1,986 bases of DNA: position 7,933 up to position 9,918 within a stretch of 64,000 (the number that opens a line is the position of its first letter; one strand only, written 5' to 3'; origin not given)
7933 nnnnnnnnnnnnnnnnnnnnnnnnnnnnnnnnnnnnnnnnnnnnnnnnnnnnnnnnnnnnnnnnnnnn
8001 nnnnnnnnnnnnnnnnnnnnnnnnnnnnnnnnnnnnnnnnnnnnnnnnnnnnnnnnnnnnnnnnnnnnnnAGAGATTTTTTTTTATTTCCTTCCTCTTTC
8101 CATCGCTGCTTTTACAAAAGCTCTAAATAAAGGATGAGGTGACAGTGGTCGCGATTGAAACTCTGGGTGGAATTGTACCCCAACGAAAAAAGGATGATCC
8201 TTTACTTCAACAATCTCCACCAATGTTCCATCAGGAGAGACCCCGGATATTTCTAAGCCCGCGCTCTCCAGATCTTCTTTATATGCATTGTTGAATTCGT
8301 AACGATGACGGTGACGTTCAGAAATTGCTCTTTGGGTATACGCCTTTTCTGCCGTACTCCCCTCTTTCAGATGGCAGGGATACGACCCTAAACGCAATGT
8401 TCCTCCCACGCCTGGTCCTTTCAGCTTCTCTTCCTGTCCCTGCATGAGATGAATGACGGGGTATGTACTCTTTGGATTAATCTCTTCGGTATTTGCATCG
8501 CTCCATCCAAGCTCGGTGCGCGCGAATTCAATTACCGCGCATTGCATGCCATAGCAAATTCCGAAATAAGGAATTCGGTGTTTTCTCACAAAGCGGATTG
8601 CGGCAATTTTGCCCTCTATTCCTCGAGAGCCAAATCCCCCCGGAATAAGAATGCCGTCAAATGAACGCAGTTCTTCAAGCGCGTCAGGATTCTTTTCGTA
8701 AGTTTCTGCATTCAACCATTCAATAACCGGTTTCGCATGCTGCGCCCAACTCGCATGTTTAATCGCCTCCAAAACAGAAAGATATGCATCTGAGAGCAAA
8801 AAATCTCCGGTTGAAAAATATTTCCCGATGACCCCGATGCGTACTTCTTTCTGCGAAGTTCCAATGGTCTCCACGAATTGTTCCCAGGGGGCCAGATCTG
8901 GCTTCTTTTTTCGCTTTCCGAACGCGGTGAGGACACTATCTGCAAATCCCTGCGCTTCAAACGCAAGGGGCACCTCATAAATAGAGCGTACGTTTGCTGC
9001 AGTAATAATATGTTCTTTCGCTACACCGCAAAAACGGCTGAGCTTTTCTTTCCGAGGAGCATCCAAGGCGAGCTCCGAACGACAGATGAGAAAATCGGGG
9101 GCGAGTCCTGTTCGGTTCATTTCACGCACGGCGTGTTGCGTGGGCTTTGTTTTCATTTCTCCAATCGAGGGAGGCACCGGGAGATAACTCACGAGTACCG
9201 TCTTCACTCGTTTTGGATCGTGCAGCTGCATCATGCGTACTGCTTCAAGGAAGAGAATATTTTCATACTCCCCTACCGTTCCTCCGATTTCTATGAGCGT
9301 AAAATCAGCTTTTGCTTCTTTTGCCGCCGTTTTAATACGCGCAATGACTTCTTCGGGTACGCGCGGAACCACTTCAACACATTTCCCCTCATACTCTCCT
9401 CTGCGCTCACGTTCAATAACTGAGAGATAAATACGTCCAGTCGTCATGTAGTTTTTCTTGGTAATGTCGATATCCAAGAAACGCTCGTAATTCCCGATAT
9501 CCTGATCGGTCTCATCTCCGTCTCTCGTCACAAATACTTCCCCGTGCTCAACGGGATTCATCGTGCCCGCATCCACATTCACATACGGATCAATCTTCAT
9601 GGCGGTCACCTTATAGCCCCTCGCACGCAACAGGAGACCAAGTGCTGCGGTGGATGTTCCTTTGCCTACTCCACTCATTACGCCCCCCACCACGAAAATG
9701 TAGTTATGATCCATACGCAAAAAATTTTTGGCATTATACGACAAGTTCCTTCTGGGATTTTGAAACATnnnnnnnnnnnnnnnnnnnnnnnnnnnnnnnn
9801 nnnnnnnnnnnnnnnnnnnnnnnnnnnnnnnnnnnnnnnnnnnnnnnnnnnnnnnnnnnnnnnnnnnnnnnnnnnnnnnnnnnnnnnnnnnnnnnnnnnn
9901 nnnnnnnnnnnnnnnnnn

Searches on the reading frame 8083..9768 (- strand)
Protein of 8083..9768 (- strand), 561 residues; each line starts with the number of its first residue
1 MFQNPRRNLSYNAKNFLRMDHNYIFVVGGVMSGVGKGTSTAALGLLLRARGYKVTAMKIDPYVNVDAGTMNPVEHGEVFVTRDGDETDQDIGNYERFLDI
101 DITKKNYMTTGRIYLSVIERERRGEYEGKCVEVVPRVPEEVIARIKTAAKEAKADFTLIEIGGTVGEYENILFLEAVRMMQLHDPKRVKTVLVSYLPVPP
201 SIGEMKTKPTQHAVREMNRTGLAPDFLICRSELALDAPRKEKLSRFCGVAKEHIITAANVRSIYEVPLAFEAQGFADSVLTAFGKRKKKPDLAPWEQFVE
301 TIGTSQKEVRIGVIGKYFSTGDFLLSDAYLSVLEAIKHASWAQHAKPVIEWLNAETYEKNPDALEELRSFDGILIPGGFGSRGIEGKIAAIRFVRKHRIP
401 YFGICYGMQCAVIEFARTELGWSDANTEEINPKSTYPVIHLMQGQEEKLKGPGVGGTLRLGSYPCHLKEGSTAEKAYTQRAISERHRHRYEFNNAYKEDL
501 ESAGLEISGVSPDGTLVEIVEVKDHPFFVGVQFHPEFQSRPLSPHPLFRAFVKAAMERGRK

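Call 47: find_homologous_proteins(query=window:8083-9768:-, max_evalue=1e-50)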
Query window:8083-9768:- (561 aa): 8000 proteins with E <= 1e-50 among 8000 candidates; the best 120 are listed.
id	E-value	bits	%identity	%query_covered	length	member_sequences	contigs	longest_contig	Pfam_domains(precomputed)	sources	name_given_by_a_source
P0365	0.0e+0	1243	100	97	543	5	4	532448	PF07722.20,PF01656.30,PF06418.21,PF00117.35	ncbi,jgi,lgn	jgi:CTP synthase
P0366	0.0e+0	1050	85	96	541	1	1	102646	PF07722.20,PF01656.30,PF06418.21,PF00117.35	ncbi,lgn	-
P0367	0.0e+0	1037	83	96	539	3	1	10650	PF07722.20,PF01656.30,PF06418.21,PF00117.35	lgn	-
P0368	0.0e+0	1037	83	96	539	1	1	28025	PF07722.20,PF01656.30,PF06418.21,PF00117.35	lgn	-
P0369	0.0e+0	1028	82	96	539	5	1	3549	PF07722.20,PF01656.30,PF06418.21,PF00117.35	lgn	-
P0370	0.0e+0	1026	82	96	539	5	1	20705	PF07722.20,PF01656.30,PF06418.21,PF00117.35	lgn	-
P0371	0.0e+0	1020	82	96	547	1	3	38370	PF07722.20,PF01656.30,PF06418.21,PF00117.35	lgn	-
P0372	8.1e-297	1003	83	94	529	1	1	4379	PF07722.20,PF01656.30,PF06418.21,PF00117.35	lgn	-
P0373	1.6e-296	1002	81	96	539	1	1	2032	PF07722.20,PF01656.30,PF06418.21,PF00117.35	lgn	-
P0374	2.1e-296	1002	81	96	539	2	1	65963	PF07722.20,PF01656.30,PF06418.21,PF00117.35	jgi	jgi:CTP synthase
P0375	5.6e-286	968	79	96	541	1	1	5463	PF07722.20,PF06418.21,PF00117.35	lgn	-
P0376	6.0e-286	968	78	96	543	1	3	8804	PF07722.20,PF01656.30,PF06418.21,PF00117.35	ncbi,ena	-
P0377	7.4e-286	967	78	96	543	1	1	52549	PF07722.20,PF01656.30,PF06418.21,PF00117.35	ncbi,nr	ncbi:CTP synthase [Candidatus Uhrbacteria bacterium]|nr:CTP synthase [Candidatus Uhrbacteria bacteri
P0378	3.1e-285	965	78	96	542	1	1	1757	PF07722.20,PF01656.30,PF06418.21,PF00117.35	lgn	-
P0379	1.4e-284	963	77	96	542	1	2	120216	PF07722.20,PF01656.30,PF06418.21,PF00117.35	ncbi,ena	-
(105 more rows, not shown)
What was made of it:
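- Host is CPR (call 47).
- Tried and rejected: It was resolved to Uhrbacteria-like Patescibacteria through CTP synthase neighbours (call 47), which is a single-marker placement.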
